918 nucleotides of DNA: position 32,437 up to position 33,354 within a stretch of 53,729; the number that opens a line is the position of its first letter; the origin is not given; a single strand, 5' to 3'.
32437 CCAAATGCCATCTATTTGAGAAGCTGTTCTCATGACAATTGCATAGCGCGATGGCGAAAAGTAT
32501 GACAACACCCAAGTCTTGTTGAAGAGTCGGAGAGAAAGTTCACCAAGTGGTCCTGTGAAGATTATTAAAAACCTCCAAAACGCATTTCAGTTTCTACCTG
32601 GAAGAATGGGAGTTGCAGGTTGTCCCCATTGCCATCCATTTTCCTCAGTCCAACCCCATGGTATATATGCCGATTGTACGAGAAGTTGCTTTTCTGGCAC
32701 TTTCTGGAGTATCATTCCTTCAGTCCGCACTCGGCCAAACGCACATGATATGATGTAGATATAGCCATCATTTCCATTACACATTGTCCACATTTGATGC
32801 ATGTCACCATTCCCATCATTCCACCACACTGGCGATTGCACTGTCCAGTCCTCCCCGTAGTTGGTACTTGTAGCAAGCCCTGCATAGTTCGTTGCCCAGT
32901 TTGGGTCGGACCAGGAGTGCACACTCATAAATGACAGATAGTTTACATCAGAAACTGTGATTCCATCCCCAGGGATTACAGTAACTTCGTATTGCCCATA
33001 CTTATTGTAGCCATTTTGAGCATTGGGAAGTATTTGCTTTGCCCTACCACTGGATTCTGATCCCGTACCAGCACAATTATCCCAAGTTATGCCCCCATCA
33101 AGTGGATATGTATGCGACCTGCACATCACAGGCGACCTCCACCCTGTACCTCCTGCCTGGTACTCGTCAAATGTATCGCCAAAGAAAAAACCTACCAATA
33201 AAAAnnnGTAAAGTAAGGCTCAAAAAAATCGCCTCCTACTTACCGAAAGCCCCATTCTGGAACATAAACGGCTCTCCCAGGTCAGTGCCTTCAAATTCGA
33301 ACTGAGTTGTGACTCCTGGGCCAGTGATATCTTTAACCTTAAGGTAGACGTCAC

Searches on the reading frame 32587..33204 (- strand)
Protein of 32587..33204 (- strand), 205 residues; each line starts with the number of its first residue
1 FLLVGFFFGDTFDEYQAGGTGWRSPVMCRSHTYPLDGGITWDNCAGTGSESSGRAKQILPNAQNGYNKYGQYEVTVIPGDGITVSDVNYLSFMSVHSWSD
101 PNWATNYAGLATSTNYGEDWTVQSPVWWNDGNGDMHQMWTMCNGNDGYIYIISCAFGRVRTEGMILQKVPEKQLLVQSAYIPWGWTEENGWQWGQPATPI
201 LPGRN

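Call 14: search_protein_families(library=pfam, proteins=[window:32587-33204:-], max_evalue=0.01)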
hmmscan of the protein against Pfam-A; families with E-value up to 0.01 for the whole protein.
window:32587-33204:- (205 aa): 1 family
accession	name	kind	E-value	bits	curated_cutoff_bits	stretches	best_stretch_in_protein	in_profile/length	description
PF13810.12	DUF4185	-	1.4e-43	149.8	39.5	1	4-204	28-225/309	Domain of unknown function (DUF4185)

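Call 30: find_homologous_proteins(query=window:32587-33204:-, max_evalue=0.00001)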
Query window:32587-33204:- (205 aa): 3 proteins with E <= 0.00001 among 50 candidates.
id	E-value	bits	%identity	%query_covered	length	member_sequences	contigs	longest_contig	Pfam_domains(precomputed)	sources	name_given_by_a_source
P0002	3.8e-29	120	79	32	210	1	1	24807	PF13810.13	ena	-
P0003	1.8e-24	105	39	97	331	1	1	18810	PF13810.13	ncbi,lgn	ncbi:DUF4185 domain-containing protein [Rhodococcus koreensis]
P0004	1.4e-18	85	38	96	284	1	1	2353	PF13810.13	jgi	jgi:hypothetical protein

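Call 31: find_encoding_contigs(protein=P0002, flank=10000)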
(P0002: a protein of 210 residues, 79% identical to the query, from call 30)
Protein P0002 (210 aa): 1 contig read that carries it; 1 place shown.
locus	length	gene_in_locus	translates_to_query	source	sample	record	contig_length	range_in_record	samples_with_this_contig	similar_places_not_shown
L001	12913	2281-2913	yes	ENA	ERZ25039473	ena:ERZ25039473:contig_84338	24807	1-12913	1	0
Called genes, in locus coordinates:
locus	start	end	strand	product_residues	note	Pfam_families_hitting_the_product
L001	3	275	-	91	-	?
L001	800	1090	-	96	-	PF01850:PIN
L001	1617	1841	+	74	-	PF13810:DUF4185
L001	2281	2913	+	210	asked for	PF13810:DUF4185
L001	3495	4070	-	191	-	PF02518:HATPase_c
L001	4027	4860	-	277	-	-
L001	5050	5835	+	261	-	-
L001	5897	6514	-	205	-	-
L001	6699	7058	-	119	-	-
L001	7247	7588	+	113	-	-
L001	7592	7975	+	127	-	-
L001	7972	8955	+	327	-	-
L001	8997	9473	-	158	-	PF13676:TIR_2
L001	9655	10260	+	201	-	-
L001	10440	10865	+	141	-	-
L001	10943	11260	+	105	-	PF05973:Gp49 (weak)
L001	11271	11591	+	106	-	-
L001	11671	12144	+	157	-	-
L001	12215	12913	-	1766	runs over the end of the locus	-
